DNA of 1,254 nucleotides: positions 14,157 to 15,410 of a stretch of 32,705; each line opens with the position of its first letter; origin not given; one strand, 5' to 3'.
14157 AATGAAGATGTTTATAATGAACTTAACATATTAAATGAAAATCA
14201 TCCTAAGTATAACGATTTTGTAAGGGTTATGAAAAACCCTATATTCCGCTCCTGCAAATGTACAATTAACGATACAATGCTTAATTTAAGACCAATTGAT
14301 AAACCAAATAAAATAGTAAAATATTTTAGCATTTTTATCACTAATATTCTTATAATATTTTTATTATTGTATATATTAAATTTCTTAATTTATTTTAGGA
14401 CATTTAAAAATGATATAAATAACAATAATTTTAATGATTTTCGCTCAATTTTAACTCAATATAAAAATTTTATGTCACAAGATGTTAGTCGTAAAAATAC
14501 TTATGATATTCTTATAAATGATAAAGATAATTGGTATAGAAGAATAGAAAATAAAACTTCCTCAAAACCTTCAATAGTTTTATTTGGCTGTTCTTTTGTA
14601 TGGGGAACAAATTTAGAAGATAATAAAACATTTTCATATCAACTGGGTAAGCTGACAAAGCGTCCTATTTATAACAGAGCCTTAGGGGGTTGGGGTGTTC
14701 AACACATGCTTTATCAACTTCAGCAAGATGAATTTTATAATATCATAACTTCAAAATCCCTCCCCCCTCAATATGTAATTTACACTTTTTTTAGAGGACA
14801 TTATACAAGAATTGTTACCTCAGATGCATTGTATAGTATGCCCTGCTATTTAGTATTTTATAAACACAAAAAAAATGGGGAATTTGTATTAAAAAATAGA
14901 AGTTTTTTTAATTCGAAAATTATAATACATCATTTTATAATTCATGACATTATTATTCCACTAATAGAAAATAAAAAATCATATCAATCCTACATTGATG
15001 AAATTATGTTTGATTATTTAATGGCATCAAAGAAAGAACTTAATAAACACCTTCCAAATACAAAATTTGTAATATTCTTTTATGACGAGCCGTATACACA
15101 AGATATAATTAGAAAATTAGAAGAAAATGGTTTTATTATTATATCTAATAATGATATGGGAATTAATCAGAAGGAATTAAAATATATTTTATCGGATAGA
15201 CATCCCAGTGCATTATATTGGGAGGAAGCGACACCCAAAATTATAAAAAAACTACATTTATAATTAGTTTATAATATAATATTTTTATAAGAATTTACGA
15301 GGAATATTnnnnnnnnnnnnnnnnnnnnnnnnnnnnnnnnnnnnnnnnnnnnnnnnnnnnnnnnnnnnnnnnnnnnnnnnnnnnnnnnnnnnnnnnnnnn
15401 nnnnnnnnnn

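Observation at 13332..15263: Rosetta-stone fusion: cytoplasmic class B radical SAM, one TM helix, extracytoplasmic SGNH-like domain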

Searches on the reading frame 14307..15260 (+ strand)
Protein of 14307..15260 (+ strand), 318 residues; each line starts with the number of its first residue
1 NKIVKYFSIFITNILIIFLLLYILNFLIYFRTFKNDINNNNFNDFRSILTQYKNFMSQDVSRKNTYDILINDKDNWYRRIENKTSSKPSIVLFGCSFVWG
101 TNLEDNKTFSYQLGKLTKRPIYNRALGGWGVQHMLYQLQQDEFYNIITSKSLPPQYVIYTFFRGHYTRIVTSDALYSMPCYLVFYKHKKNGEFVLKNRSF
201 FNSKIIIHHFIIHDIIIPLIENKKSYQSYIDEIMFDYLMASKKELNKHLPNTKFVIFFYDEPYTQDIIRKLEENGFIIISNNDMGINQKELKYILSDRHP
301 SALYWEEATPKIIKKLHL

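Call 18: find_homologous_proteins(query=window:14307-15260:+, max_evalue=0.001)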
Query window:14307-15260:+ (318 aa): 23 proteins with E <= 0.001 among 1731 candidates.
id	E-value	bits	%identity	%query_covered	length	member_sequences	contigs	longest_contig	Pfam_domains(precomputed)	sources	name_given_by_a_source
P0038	8.1e-97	342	48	99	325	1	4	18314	-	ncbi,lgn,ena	-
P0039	4.1e-84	301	50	100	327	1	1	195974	-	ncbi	-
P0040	2.7e-77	278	46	97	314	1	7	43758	-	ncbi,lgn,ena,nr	ncbi:MAG: hypothetical protein IJY61_05925 [Candidatus Gastranaerophilales bacterium]|nr:hypothetica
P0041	1.5e-64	236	45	86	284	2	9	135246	-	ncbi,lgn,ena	-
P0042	7.1e-62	228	40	100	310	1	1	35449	-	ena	-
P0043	1.3e-57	214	38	93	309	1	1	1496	-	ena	-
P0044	1.6e-57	213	47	76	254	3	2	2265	-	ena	-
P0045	1.1e-56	211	39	97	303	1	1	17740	-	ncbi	-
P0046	1.1e-44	171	38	85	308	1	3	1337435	-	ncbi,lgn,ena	-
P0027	1.8e-43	167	40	83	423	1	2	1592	-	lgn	-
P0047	4.6e-35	140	32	97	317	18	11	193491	-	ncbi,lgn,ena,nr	ncbi:hypothetical protein IJD15_01500 [bacterium]|nr:hypothetical protein [bacterium]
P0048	2.2e-33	134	34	82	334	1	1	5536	-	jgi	jgi:hypothetical protein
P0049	6.9e-32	129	34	78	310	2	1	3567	-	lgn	-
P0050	1.9e-31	128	37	78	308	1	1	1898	-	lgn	-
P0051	1.6e-30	125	36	76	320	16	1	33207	-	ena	-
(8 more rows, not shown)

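Call 25: find_encoding_contigs(protein=P0047, flank=10000, max_places=3)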
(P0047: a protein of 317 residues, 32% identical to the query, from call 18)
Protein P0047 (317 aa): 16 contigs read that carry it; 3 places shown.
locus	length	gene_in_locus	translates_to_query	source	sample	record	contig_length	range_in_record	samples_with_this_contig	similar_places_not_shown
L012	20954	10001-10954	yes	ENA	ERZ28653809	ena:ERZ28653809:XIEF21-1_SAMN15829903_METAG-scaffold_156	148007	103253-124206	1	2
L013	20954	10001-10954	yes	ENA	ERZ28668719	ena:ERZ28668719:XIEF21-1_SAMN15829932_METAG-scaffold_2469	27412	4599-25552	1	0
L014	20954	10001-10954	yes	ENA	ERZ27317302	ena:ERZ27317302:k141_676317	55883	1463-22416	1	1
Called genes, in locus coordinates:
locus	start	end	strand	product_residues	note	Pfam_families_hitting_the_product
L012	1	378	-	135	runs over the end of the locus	PF02823:ATP-synt_DE_N, PF00401:ATP-synt_DE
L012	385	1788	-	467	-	PF02874:ATP-synt_ab_N, PF00006:ATP-synt_ab, PF22919:ATP-synt_VA_C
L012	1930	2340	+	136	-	-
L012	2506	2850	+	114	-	-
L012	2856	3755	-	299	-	-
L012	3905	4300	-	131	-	PF00380:Ribosomal_S9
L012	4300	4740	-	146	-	PF00572:Ribosomal_L13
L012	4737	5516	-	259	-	PF01416:PseudoU_synth_1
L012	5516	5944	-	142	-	PF01196:Ribosomal_L17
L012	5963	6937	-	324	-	PF01193:RNA_pol_L, PF01000:RNA_pol_A_bac, PF03118:RNA_pol_A_CTD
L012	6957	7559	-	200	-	PF00163:Ribosomal_S4, PF22421:SYY_C-terminal (faint), PF01479:S4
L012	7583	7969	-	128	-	PF00411:Ribosomal_S11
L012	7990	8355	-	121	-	PF00416:Ribosomal_S13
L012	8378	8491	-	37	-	PF00444:Ribosomal_L36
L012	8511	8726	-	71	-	PF01176:eIF-1a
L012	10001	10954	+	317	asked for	-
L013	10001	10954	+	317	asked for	-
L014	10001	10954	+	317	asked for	-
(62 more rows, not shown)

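Call 26: find_encoding_contigs(protein=P0046, flank=10000, max_places=2)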
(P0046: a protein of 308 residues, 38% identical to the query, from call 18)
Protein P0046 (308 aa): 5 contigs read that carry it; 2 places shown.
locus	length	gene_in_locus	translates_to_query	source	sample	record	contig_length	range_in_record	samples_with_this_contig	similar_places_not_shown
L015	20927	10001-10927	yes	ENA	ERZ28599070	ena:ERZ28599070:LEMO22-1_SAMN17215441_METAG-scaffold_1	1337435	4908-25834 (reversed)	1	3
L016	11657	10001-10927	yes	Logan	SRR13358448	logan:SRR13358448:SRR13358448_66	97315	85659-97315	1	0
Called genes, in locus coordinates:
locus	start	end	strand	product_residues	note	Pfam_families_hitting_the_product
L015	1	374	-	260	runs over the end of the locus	PF00899:ThiF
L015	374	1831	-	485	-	PF02934:GatB_N, PF02637:GatB_Yqey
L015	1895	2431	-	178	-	PF12464:Mac, PF00132:Hexapep, PF14602:Hexapep_2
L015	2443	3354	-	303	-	PF02558:ApbA, PF03807:F420_oxidored (weak), PF08546:ApbA_C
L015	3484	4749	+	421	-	PF01368:DHH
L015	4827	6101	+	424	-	PF01368:DHH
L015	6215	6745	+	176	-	-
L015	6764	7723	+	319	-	PF07992:Pyr_redox_2, PF13738:Pyr_redox_3, PF00070:Pyr_redox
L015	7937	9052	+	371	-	PF19079:CFSR (faint), PF08651:DASH_Duo1 (weak)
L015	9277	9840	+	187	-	PF07963:N_methyl (weak)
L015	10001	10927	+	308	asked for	-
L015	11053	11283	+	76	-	-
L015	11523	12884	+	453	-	PF00772:DnaB, PF03796:DnaB_C, PF13481:AAA_25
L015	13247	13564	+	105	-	PF00338:Ribosomal_S10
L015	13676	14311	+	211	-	PF00297:Ribosomal_L3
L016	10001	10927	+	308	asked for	-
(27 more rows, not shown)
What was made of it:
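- P0047 forms a triple-S tandem beside ribosomal genes and P0046 is a lone gene (calls 25, 26).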

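Call 32: search_solved_structures(query=A3, max_evalue=10)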
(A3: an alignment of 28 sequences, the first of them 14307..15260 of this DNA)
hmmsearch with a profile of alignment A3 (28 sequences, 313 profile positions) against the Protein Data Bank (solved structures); distinct sequences matched with E-value up to 10: 2.
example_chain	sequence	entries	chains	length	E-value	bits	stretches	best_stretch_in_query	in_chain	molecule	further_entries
6h8l_A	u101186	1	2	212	0.89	12.4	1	249-296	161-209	Peptidoglycan-N-acetylmuramic acid deacetylase PdaC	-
6h8n_A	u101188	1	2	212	1.1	12.1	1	249-296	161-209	Peptidoglycan-N-acetylmuramic acid deacetylase PdaC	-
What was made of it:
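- Tried and rejected: Sequence search of the PDB with the S-family profile gave nothing significant (best E 0.89; call 32).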

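Call 33: predict_structure(alignment_id=A3)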
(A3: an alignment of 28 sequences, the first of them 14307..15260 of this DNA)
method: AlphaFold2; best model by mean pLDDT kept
length: 318 residues; sequences in the alignment: 28
mean_pLDDT: 94.5   pTM: 0.91
mean pLDDT of the five models: 94.5, 94.6, 94.0, 93.8, 92.6
residues with pLDDT >= 90: 285; 70-90: 28; 50-70: 5; < 50: 0
segments of 3 or more residues with pLDDT < 50: none
pLDDT, mean of each block of 10 residues (from residue 1): 95 97 95 77 83 93 95 95 97 98 97 98 96 98 96 97 95 87 93 93 92 94 95 97 98 97 95 98 92 95 98 96
secondary structure, 60 per line:
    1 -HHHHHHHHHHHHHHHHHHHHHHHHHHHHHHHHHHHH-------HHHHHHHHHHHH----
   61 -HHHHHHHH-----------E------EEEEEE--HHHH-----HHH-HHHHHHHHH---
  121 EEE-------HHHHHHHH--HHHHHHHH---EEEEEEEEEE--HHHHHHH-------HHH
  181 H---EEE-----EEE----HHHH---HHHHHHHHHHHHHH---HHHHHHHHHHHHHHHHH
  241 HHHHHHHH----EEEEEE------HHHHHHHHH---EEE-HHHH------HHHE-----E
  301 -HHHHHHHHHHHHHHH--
elements in order: H2-37 H45-56 H62-69 E88-93 H96-99 H109-117 E121-123 H131-138 H141-148 E152-161 H164-170 H178-181 E185-187 E193-195 H200-203 H207-220 H224-248 E253-258 H265-273 E277-279 H281-284 H302-316
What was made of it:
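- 14322..14396 (+): Single TM helix (aa 331-355). It is homologous to the N-terminal signal-anchor of stand-alone S proteins and contains the family-conserved Asn338. AF2 helix over residues 2-37 of the C-terminal construct (call 33).
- On SGNH/GDSL hydrolase superfamily: AF2 pLDDT 94.5 (call 33).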

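Call 36: fold_search(model_id=the predicted structure, library=pdb)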
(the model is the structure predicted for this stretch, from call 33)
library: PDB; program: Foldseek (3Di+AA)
matches with E <= 10: 1018; with E <= 0.001: 42
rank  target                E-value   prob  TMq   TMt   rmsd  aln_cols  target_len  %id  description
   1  4dev_D                1.0e-06  1.00  0.42  0.36   8.0       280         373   11  An Acetyl Xylan Esterase (Est2A) from the Rumen Bacterium Butyrivibrio proteoclasticus. (released 2013-02-13)
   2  4dev_A                1.3e-06  1.00  0.42  0.36   8.6       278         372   12  An Acetyl Xylan Esterase (Est2A) from the Rumen Bacterium Butyrivibrio proteoclasticus. (released 2013-02-13)
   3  3u37_B                1.4e-06  1.00  0.42  0.36   8.6       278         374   12  An Acetyl Xylan Esterase (Est2A) from the Rumen Bacterium Butyrivibrio proteoclasticus. (released 2013-02-13)
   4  3u37_A                1.9e-06  1.00  0.41  0.36   8.7       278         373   12  An Acetyl Xylan Esterase (Est2A) from the Rumen Bacterium Butyrivibrio proteoclasticus. (released 2013-02-13)
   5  4rsh_A                2.5e-06  1.00  0.39  0.65   5.5       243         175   10  Structure of a putative lipolytic protein of G-D-S-L family from Desulfitobacterium hafniense DCB-2 (released 2014-11-19)
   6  3u37_H                2.9e-06  1.00  0.40  0.34   8.8       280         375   12  An Acetyl Xylan Esterase (Est2A) from the Rumen Bacterium Butyrivibrio proteoclasticus. (released 2013-02-13)
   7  1j00                  1.3e-05  1.00  0.42  0.70   4.1       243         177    9  E. coli Thioesterase I/Protease I/Lysophospholipase L1 in complexed with diethyl phosphono moiety (released 2003-07-08)
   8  3bzw_A                2.5e-05  1.00  0.43  0.54  10.0       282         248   12  Crystal structure of a putative lipase from Bacteroides thetaiotaomicron (released 2008-02-05)
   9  3bzw_F                3.1e-05  1.00  0.44  0.56  10.4       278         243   12  Crystal structure of a putative lipase from Bacteroides thetaiotaomicron (released 2008-02-05)
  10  3bzw_B                3.1e-05  1.00  0.43  0.54  10.0       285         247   13  Crystal structure of a putative lipase from Bacteroides thetaiotaomicron (released 2008-02-05)
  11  5tic_B                3.9e-05  1.00  0.39  0.65   5.8       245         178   10  X-ray structure of wild-type E. coli Acyl-CoA thioesterase I at pH 5 (released 2017-04-26)
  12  3dt6                  4.1e-05  1.00  0.36  0.51   8.9       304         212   11  Crystal Structure of Bovin Brain Platelet Activating Factor Acetylhydrolase Covalently Inhibited by Paraoxon (released 2009-05-12)
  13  2w9x_B                4.4e-05  1.00  0.41  0.40   6.1       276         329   13  The active site of a carbohydrate esterase displays divergent catalytic and non-catalytic binding functions (released 2009-03-24)
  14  8ik1_A                7.8e-05  1.00  0.43  0.64   5.7       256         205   12  EstL5 in complex of PMSF (released 2023-03-29)
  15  1bwq                  8.2e-05  1.00  0.36  0.51   8.9       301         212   11  PROBING THE SUBSTRATE SPECIFICITY OF THE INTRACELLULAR BRAIN PLATELET-ACTIVATING FACTOR ACETYLHYDROLASE (released 1999-05-18)
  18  1jrl                  9.8e-05  1.00  0.43  0.71   3.9       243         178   12  Crystal structure of E. coli Lysophospholiase L1/Acyl-CoA Thioesterase I/Protease I L109P mutant (released 2003-07-08)
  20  1u8u                  1.3e-04  1.00  0.40  0.66   5.2       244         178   10  E. coli Thioesterase I/Protease I/Lysophospholiase L1 in complexed with octanoic acid (released 2005-04-05)
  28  1ivn                  2.2e-04  1.00  0.41  0.67   4.6       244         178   11  E.coli Thioesterase I/Protease I/Lysophospholiase L1 (released 2003-07-08)
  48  6se1                  3.9e-03  0.99  0.37  0.43  10.2       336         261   10  Structure of Salmonella ser. Paratyphi A lipopolysaccharide acetyltransferase periplasmic domain (released 2020-08-26)
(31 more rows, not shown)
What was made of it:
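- On SGNH/GDSL hydrolase superfamily: 42 PDB matches at E <= 1e-3, all SGNH/GDSL or CE2/CE3 esterases (call 36).
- Closest known: OatA / OafA-OafB type O-acetyltransferases. Same: The OafB SGNH domain (6se1) is among the structural matches (E 4e-3; call 36).
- Closest known: CE2 acetyl-xylan esterases. Same: Same fold (E 1e-6; TM up to 0.71 normalised to TesA; call 36).
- SGNH fold at pLDDT 94.5 with 42 PDB matches at E <= 1e-3, all SGNH/GDSL or carbohydrate esterases (calls 33, 36). TesA/lysophospholipase L1 and PAF acetylhydrolase are among the best structural matches (TMt 0.70; call 36). The top SGNH matches are acetyl-xylan/CE2 esterases (call 36).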

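Call 54: search_protein_representatives(alignment_id=A3)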
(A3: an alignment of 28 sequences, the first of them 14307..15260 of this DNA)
Query: 28 sequences, 313 profile positions. Proteins with E-value up to 0.001 (for the whole library): 7733; up to 1e-10: 3063; up to 1e-30: 783. The best 150 are listed.
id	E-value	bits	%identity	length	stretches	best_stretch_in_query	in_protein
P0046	1.8e-104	366.2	-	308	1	1-312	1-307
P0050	2.8e-103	362.3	-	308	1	1-313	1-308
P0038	1.7e-101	356.5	-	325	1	5-312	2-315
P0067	5.2e-94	331.9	-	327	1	1-313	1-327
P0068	3.3e-93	329.2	-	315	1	5-313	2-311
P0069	7.7e-92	324.7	-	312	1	1-312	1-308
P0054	9.9e-91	321.1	-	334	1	8-312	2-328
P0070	1.9e-90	320.2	-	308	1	1-313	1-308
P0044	2.6e-90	319.7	-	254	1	72-313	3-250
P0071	4.1e-89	315.8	-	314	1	1-312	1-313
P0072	1.2e-88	314.2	-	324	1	7-313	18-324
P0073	4.0e-88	312.5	-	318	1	1-313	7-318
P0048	5.6e-87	308.8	-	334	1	1-312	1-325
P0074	8.6e-87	308.1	-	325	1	1-313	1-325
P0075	1.6e-86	307.3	-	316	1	1-312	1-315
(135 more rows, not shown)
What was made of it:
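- The S family is very large: 7,733 clusters at E <= 1e-3 (call 54).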

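Call 60: find_encoding_contigs(protein=P0039, flank=8000, max_places=1)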
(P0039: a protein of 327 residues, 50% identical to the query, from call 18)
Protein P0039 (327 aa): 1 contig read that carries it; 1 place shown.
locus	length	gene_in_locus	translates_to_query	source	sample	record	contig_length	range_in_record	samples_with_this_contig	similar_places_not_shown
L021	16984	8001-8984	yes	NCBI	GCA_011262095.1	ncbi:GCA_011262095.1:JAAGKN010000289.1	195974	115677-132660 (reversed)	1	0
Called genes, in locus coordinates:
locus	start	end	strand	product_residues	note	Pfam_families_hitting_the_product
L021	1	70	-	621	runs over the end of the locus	PF00465:Fe-ADH, PF13685:Fe-ADH_2 (weak), PF25137:ADH_Fe_C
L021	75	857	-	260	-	PF00171:Aldedh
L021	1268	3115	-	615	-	PF02446:Glyco_hydro_77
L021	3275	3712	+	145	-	PF01047:MarR, PF12802:MarR_2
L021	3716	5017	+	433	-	PF00209:SNF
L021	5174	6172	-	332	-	PF14057:GGGtGRT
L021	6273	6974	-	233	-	-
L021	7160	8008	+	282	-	-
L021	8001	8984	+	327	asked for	-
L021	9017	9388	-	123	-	PF04237:YjbR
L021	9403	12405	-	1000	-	PF12419:DUF3670, PF00176:SNF2-rel_dom, PF00270:DEAD (weak), PF04851:ResIII, PF00271:Helicase_C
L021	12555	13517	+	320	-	-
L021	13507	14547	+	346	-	PF04055:Radical_SAM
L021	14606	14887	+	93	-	PF02686:GatC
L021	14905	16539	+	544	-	PF06418:CTP_synth_N, PF00117:GATase, PF07722:Peptidase_C26 (weak)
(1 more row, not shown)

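Call 61: find_encoding_contigs(protein=P0041, flank=8000, max_places=1)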
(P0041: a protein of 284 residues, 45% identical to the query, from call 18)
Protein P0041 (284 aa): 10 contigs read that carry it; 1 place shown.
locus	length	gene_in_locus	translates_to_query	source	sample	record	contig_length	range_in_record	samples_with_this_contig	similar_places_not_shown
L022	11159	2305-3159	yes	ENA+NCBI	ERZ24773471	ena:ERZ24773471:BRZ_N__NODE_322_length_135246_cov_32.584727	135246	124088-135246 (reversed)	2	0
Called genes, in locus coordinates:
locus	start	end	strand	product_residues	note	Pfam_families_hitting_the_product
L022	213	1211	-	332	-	PF14057:GGGtGRT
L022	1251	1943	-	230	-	-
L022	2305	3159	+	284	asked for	-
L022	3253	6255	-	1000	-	PF12419:DUF3670, PF00176:SNF2-rel_dom, PF00270:DEAD (weak), PF04851:ResIII, PF00271:Helicase_C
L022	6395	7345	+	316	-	-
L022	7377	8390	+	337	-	PF04055:Radical_SAM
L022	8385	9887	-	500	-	-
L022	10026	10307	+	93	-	PF02686:GatC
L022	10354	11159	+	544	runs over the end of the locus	PF06418:CTP_synth_N, PF00117:GATase, PF07722:Peptidase_C26 (weak)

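Call 62: find_encoding_contigs(protein=P0040, flank=8000, max_places=1)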
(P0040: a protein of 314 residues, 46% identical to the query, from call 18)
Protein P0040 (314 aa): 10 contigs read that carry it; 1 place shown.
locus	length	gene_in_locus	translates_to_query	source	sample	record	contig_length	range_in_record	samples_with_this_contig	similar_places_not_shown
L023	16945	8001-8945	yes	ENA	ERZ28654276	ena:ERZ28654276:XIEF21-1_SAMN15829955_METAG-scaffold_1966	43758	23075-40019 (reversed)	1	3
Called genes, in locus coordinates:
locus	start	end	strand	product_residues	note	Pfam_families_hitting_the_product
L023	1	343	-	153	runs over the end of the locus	-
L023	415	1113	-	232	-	PF01869:BcrAD_BadFG (weak)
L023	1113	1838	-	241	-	-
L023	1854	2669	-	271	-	-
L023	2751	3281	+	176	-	PF00293:NUDIX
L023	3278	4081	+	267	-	PF00702:Hydrolase (faint), PF08282:Hydrolase_3, PF13419:HAD_2 (faint), PF05116:S6PP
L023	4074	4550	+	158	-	PF02542:YgbB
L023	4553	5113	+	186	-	-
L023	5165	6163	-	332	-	PF14057:GGGtGRT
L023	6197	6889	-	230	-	-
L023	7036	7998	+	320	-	-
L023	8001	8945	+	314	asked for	-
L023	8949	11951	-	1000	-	PF12419:DUF3670, PF00176:SNF2-rel_dom, PF00270:DEAD (weak), PF04851:ResIII, PF00271:Helicase_C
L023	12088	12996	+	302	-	-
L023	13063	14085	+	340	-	PF04055:Radical_SAM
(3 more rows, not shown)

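Call 64: find_encoding_contigs(protein=P0038, flank=4000, max_places=4)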
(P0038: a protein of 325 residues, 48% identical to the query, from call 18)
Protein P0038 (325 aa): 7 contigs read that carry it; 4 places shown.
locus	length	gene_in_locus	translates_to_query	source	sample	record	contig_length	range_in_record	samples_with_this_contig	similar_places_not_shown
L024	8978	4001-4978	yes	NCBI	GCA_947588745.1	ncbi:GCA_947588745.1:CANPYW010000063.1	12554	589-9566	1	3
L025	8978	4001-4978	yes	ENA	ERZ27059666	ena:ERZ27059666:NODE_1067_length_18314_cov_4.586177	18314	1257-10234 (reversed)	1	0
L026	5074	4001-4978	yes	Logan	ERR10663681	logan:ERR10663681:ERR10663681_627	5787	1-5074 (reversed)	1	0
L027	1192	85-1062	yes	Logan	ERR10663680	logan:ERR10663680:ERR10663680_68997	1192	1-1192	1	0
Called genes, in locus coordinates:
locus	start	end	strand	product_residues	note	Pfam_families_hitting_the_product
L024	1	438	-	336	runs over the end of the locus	PF04055:Radical_SAM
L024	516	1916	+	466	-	PF04055:Radical_SAM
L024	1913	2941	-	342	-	PF04055:Radical_SAM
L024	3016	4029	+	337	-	PF13186:SPASM, PF04055:Radical_SAM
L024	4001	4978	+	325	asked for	-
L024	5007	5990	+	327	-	PF04055:Radical_SAM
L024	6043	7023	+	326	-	PF13186:SPASM, PF04055:Radical_SAM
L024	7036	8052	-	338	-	PF04055:Radical_SAM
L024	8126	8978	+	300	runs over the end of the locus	-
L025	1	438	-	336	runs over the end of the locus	PF04055:Radical_SAM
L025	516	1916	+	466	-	PF04055:Radical_SAM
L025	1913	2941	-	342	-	PF04055:Radical_SAM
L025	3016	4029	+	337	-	PF13186:SPASM, PF04055:Radical_SAM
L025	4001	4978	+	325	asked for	-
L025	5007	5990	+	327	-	PF04055:Radical_SAM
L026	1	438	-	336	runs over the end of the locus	PF04055:Radical_SAM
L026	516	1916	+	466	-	PF04055:Radical_SAM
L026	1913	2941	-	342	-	PF04055:Radical_SAM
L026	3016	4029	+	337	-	PF13186:SPASM, PF04055:Radical_SAM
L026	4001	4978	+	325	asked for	-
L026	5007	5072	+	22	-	?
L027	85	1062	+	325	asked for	-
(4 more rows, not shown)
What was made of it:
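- It is reproduced in NCBI, ENA and Logan assemblies (call 64).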
